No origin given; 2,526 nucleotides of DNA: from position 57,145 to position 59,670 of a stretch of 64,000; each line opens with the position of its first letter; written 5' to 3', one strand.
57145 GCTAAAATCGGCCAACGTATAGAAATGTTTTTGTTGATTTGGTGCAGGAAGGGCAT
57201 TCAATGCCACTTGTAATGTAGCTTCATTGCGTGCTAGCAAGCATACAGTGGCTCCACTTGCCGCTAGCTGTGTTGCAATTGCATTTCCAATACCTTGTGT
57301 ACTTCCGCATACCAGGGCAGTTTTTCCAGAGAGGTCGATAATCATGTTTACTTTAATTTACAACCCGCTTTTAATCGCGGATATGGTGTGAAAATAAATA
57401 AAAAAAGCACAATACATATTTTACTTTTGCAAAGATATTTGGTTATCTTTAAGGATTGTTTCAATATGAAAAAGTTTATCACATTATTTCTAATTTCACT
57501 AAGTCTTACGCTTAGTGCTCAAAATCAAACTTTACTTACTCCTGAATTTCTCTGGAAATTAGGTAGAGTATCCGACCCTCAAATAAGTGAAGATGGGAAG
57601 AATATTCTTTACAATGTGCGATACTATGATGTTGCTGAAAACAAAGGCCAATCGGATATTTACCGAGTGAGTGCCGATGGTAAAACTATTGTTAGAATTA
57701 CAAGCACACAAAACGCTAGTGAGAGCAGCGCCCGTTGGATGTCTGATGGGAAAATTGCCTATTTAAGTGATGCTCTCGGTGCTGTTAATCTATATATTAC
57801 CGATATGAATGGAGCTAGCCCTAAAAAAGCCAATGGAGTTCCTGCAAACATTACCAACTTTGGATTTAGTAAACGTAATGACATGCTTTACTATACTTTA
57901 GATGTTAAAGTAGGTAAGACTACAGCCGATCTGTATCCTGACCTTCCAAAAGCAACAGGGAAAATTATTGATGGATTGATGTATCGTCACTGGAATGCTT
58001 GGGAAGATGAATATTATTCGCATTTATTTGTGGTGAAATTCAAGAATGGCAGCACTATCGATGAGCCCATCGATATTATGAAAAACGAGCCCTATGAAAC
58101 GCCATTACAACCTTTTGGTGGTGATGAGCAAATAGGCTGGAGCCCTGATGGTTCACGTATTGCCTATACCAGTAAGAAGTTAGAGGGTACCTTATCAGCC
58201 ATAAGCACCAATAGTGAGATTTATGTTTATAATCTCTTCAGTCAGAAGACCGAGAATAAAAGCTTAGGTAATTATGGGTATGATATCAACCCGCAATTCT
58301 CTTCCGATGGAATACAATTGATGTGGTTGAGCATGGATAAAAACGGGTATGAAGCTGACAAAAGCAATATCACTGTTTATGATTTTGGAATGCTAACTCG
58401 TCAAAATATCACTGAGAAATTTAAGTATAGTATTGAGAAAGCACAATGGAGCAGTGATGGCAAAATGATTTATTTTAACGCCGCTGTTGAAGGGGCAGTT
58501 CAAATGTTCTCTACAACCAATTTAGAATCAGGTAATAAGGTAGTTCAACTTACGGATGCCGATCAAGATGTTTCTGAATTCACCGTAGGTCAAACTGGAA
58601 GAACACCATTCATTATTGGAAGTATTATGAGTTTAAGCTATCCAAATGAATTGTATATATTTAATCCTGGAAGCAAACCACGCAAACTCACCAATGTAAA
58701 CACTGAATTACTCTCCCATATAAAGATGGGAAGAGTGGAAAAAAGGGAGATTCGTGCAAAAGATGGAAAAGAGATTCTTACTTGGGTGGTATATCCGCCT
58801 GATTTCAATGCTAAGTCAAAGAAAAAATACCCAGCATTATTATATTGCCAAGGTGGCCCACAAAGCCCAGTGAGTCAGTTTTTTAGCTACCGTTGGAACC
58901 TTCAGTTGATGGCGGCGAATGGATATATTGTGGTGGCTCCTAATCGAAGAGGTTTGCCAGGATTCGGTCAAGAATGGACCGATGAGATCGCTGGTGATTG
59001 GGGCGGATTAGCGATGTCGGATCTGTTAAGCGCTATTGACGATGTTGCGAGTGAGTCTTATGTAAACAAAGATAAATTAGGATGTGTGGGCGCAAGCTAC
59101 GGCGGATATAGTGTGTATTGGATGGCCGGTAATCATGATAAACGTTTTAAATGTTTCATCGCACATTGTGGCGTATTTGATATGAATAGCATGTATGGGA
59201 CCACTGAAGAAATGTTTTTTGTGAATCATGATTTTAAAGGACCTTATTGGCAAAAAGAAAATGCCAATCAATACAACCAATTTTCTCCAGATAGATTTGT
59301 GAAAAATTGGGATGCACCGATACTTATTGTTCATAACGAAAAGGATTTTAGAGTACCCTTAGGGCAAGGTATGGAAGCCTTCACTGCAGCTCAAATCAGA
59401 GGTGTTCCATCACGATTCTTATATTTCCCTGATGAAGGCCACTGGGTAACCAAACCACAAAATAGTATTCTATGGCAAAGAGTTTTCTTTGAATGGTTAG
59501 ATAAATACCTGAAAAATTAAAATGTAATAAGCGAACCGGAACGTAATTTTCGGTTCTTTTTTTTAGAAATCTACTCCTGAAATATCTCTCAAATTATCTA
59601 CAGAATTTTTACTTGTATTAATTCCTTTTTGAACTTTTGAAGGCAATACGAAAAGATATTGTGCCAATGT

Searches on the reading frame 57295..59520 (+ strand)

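Call 49: search_protein_families(library=pfam, proteins=[window:57295-59520:+], max_evalue=0.001)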
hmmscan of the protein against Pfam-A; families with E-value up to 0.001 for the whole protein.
window:57295-59520:+ (741 aa): 7 families
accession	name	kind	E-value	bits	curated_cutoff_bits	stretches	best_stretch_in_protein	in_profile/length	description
PF00326.27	Peptidase_S9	-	1.1e-56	192.2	22.6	1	531-740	2-211/213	Prolyl oligopeptidase family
PF07676.18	PD40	-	1.6e-15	57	20.9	1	275-294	9-28/38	WD40-like Beta Propeller Repeat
PF00561.26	Abhydrolase_1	-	3.1e-13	50.4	25.8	2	513-640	1-115/245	alpha/beta hydrolase fold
PF02129.25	Peptidase_S15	-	9.1e-11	42.4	23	1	490-634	1-137/262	X-Pro dipeptidyl-peptidase (S15 family)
PF25174.1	Beta-prop_THOC3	-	3.7e-07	29.9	305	1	299-416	61-167/272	THOC3 beta-propeller domain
PF20434.5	BD-FAE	-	3.8e-06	27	26.8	1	614-693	129-209/215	BD-FAE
PF12697.13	Abhydrolase_6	-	0.00062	20.9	26.3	0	531-628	11-96/217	Alpha/beta hydrolase family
